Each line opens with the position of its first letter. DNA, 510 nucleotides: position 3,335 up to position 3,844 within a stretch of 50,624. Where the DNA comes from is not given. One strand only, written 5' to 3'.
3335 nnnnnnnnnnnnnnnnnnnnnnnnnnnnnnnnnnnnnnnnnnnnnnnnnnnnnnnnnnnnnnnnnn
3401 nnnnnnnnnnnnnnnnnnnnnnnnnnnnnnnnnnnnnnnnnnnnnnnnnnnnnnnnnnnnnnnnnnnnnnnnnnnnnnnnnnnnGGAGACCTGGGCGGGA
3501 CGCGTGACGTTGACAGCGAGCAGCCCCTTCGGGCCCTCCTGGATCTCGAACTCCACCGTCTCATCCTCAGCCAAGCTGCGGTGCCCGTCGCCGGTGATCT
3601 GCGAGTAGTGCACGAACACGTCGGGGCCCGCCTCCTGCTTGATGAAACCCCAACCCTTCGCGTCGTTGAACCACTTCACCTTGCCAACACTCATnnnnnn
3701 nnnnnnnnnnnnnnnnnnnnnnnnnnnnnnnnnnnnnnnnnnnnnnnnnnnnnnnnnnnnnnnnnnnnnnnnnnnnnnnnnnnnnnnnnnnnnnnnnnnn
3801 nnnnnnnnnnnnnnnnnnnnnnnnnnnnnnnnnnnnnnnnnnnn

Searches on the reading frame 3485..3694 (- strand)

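Call 5: search_protein_families(library=pfam, proteins=[window:3485-3694:-], max_evalue=0.01)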
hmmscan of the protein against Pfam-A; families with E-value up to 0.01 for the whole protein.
window:3485-3694:- (70 aa): 1 family
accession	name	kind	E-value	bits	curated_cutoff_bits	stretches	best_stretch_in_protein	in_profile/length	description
PF00313.28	CSD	-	3.6e-25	88.1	27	1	4-65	3-65/66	'Cold-shock' DNA-binding domain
